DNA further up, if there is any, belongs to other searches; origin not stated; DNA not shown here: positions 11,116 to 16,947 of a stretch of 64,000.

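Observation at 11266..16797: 1.8-kaa protein with a signal peptide, large exported Cys-containing domain, 6-helix membrane core and 1000-aa tail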

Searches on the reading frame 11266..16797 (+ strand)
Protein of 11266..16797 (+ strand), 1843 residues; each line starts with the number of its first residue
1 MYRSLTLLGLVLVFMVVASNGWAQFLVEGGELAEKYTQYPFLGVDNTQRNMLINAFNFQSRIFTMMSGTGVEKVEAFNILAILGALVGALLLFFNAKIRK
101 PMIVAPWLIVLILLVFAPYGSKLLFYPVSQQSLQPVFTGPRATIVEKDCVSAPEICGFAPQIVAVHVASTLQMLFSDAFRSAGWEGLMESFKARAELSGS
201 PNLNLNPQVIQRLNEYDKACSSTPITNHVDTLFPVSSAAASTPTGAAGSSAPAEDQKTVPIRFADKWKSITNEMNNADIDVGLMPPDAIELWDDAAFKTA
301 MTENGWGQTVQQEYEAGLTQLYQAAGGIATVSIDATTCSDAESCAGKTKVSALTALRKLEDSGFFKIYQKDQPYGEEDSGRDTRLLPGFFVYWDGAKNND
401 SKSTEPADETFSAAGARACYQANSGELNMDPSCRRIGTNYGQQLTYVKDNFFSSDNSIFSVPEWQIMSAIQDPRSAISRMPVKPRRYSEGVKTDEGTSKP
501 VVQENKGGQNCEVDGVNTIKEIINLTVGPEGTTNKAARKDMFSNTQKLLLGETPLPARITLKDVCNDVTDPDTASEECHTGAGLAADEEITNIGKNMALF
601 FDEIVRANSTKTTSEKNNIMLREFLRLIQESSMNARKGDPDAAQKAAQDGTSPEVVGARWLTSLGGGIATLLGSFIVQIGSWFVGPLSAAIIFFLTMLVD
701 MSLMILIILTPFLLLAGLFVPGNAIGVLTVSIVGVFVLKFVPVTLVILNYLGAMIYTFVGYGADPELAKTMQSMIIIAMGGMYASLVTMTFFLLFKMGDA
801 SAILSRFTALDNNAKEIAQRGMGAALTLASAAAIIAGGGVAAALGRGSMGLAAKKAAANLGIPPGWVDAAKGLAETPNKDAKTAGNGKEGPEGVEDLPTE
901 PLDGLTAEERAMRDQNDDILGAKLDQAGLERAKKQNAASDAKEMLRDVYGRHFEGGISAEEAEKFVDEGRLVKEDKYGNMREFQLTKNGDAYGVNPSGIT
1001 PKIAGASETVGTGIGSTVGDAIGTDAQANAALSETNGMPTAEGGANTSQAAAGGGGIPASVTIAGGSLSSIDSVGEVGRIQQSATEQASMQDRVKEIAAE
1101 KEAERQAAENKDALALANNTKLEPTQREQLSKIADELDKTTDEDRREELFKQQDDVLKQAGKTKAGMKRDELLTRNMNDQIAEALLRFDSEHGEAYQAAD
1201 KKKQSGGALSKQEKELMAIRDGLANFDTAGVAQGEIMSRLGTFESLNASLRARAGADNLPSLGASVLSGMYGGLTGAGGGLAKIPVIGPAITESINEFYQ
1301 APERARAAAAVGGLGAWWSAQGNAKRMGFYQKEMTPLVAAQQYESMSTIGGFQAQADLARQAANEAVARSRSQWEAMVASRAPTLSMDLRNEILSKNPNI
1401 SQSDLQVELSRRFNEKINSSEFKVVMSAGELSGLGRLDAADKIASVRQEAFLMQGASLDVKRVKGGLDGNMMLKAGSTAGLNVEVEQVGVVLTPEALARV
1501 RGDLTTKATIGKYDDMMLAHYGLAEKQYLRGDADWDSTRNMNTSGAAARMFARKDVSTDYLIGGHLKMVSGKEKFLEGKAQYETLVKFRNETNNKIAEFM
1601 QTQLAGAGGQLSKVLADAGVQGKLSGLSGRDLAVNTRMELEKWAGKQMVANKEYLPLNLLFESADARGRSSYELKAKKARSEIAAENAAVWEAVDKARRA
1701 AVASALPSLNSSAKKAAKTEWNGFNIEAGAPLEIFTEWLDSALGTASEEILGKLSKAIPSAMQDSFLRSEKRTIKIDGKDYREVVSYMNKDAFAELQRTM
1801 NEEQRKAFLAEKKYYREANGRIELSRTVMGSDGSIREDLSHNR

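Call 5: search_protein_families(library=pfam, proteins=[window:11266-16797:+], max_evalue=0.01)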
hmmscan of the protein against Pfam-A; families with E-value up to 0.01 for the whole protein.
window:11266-16797:+ (1843 aa): 0 families

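Call 6: search_protein_families(library=ncbifam, proteins=[window:11266-16797:+], max_evalue=0.01)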
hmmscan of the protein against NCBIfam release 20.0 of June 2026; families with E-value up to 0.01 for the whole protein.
window:11266-16797:+ (1843 aa): 0 families

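Call 7: find_homologous_proteins(query=window:11266-16797:+)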
Query window:11266-16797:+ (1843 aa): 7 proteins with E <= 0.001 among 8000 candidates.
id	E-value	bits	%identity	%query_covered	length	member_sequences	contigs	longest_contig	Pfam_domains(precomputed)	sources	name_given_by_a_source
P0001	0.0e+0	4070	100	100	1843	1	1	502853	-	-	-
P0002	0.0e+0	1514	44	99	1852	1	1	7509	-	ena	-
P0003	0.0e+0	1098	37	99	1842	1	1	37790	-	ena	-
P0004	2.8e-276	938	37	94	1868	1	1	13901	-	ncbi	-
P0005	7.9e-261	887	42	32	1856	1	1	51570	-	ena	-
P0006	1.9e-220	753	31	43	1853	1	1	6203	-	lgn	-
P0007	8.5e-219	748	39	41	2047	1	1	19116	-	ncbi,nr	ncbi:MAG: hypothetical protein EON60_04745 [Alphaproteobacteria bacterium]|nr:MAG: hypothetical prot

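Call 9: find_encoding_contigs(protein=P0003, flank=10000, max_places=3)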
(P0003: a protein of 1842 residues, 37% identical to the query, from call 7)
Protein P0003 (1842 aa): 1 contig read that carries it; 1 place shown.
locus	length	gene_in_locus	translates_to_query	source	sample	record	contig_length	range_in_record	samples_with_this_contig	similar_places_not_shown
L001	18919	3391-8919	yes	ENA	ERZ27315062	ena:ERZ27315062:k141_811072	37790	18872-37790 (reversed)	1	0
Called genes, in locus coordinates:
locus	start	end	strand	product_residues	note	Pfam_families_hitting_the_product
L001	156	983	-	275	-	PF01218:Coprogen_oxidas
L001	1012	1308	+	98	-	-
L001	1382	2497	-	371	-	PF13609:Porin_4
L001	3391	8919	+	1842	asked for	-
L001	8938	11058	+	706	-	-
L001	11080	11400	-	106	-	PF00462:Glutaredoxin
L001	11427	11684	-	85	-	PF01722:BolA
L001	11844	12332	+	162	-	PF00436:SSB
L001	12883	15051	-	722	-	PF01336:tRNA_anti-codon (faint), PF04851:ResIII, PF00270:DEAD, PF00271:Helicase_C, PF22590:Cas3-like_C_2 (weak), PF19833:RecG_dom3_C (weak)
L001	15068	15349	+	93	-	PF03937:Sdh5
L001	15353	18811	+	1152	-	PF17757:UvrB_inter, PF02559:CarD_TRCF_RID, PF00270:DEAD, PF04851:ResIII, PF00271:Helicase_C, PF03461:TRCF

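Call 10: find_encoding_contigs(protein=P0005, flank=10000, max_places=3)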
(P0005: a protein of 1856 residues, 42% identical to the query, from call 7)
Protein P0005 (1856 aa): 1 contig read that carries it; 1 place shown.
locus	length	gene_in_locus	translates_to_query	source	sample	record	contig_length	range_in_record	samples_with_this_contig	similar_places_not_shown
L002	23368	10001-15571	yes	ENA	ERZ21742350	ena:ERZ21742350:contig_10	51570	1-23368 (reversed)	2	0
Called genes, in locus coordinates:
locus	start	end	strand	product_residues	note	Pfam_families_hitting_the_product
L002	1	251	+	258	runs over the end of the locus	PF04402:SIMPL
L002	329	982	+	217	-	PF01863:YgjP-like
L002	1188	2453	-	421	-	PF00012:HSP70, PF06723:MreB_Mbl (faint)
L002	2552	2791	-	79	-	PF00313:CSD, PF08206:OB_RNB (faint)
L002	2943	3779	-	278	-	PF01218:Coprogen_oxidas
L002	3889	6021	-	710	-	PF13884:Peptidase_S74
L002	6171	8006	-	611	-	PF00664:ABC_membrane, PF02463:SMC_N (weak), PF00005:ABC_tran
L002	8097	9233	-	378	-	PF13609:Porin_4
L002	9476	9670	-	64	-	-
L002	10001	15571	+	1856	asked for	-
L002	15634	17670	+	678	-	-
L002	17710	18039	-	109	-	PF00462:Glutaredoxin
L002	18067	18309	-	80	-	PF01722:BolA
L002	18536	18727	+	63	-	-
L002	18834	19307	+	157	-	PF00436:SSB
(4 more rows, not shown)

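Call 11: find_encoding_contigs(protein=P0007, flank=10000, max_places=3)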
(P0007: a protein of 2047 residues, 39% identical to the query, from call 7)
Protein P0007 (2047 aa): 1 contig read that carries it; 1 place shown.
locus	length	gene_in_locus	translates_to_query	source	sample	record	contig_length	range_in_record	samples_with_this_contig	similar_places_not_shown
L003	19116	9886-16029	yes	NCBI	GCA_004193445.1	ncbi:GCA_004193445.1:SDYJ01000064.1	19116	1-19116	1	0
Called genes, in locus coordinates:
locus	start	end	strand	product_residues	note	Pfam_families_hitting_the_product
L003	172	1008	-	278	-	PF01218:Coprogen_oxidas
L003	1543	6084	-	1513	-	PF13884:Peptidase_S74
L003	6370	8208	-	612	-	PF00664:ABC_membrane, PF02463:SMC_N (weak), PF00005:ABC_tran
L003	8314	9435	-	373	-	PF13609:Porin_4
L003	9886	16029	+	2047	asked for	-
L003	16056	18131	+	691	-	-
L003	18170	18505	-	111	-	PF00462:Glutaredoxin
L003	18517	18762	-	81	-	PF01722:BolA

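Call 13: find_encoding_contigs(protein=P0001, flank=10000, max_places=2)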
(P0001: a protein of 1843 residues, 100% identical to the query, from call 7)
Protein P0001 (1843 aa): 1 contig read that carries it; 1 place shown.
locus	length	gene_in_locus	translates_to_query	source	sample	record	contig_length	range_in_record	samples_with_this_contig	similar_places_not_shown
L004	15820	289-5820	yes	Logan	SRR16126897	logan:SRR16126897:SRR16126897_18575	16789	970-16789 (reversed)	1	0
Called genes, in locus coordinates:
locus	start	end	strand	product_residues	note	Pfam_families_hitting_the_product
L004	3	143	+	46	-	?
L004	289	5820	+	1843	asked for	-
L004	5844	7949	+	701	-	-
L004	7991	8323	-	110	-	PF00462:Glutaredoxin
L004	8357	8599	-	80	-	PF01722:BolA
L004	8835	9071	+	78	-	-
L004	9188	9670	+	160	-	PF00436:SSB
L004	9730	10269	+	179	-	-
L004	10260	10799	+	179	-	-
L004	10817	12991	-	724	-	PF01336:tRNA_anti-codon (weak), PF04851:ResIII, PF00270:DEAD, PF00271:Helicase_C, PF22590:Cas3-like_C_2 (weak), PF19833:RecG_dom3_C (faint)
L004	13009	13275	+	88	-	PF03937:Sdh5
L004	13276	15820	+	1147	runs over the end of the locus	PF17757:UvrB_inter, PF02559:CarD_TRCF_RID, PF00270:DEAD, PF04851:ResIII, PF00271:Helicase_C, PF03461:TRCF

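Call 14: search_solved_structures(query=A1, max_evalue=1, show_alignments=2)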
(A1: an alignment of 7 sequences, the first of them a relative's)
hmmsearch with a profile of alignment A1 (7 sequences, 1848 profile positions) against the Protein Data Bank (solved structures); distinct sequences matched with E-value up to 1: 1.
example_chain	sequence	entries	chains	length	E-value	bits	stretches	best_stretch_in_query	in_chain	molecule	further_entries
5yqq_A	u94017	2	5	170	0.62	10.4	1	314-388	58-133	Membrane-anchored lipid-binding protein YSP2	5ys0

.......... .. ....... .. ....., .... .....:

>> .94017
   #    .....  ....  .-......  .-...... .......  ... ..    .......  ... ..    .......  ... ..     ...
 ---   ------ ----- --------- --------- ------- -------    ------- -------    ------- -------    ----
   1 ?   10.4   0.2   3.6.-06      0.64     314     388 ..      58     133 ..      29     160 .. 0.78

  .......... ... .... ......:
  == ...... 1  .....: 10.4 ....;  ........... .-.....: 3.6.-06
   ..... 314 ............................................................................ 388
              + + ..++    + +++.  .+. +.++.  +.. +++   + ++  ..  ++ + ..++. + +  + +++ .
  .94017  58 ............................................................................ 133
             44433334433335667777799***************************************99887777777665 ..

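Call 16: search_protein_families(library=phrogs, proteins=[window:11266-16797:+], max_evalue=0.1)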
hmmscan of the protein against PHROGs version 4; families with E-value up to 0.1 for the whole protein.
window:11266-16797:+ (1843 aa): 0 families

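Call 17: find_related_loci(query=A1, collection=genome_contigs, flank=10000)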
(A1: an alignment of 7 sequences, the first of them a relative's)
Query A1 (1843 aa) in genome_contigs; peptide patterns used: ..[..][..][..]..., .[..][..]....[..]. (x = any residue, [..] = any of these).
124 stretches matched a pattern; 9 encode a relative of the query (tblastn E <= 1e-3); 8 distinct loci.
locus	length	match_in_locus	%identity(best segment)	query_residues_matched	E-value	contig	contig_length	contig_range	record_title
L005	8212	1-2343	45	1060-1837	0e+0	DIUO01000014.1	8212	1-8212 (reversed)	MAG TPA_asm: Proteobacteria bacterium UBA6156 UBA6156_contig_99830, whole genome shotgun sequence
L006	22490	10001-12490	61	1-852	0e+0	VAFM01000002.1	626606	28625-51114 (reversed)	MAG: Blastochloris viridis isolate S2_018_000_R2_106 S2_018_000_R2_scaffold_3, whole genome shotgun sequence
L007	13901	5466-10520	37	18-1756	0e+0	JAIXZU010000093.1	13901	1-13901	MAG: Alphaproteobacteria bacterium isolate D8_MAG_00060 pond_D8_MAG_00060_000000000049, whole genome shotgun sequence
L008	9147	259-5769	38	1-1744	2e-133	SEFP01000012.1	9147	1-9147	MAG: Sphingobacteriales bacterium isolate PMG_148 scaffold_14401, whole genome shotgun sequence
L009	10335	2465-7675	34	39-1770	2e-96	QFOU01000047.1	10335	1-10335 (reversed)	MAG: Pseudomonas fluorescens isolate S2_006_000_R2_63 S2_006_000_R2_scaffold_4564, whole genome shotgun sequence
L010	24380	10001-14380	30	39-1667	7e-77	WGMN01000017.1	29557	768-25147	MAG: Proteobacteria bacterium isolate RI_491 c_000000000923, whole genome shotgun sequence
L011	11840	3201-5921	33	8-844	2e-36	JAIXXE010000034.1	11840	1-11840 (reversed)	MAG: Alphaproteobacteria bacterium isolate D4_MAG_00043 pond_D4_MAG_00043_000000000016, whole genome shotgun sequence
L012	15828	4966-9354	27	39-1682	3e-30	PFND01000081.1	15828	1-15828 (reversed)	MAG: Alphaproteobacteria bacterium CG_4_10_14_0_8_um_filter_53_9 CG_4_10_14_0.8_um_filter_scaffold_2043_c, whole genome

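Call 18: find_homologous_proteins(query=A1, max_evalue=0.001)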
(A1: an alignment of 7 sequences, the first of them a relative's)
Query A1 (7 sequences) (1843 aa, profile of the alignment): 7 proteins with E <= 0.001 among 8000 candidates.
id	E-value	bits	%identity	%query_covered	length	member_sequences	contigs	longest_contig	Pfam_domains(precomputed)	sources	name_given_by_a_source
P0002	0.0e+0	2594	44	99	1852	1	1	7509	-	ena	-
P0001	0.0e+0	2544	100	100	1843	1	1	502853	-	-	-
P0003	0.0e+0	2518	37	99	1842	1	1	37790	-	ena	-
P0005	0.0e+0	2395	42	32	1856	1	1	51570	-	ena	-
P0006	0.0e+0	2353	31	43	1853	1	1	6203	-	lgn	-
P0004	0.0e+0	2332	37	94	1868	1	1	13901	-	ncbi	-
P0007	0.0e+0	2221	39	41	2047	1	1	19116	-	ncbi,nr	ncbi:MAG: hypothetical protein EON60_04745 [Alphaproteobacteria bacterium]|nr:MAG: hypothetical prot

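Call 87: search_protein_families(library=padloc, proteins=[window:11266-16797:+], max_evalue=0.01)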
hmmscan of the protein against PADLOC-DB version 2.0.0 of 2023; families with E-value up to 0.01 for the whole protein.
window:11266-16797:+ (1843 aa): 0 families
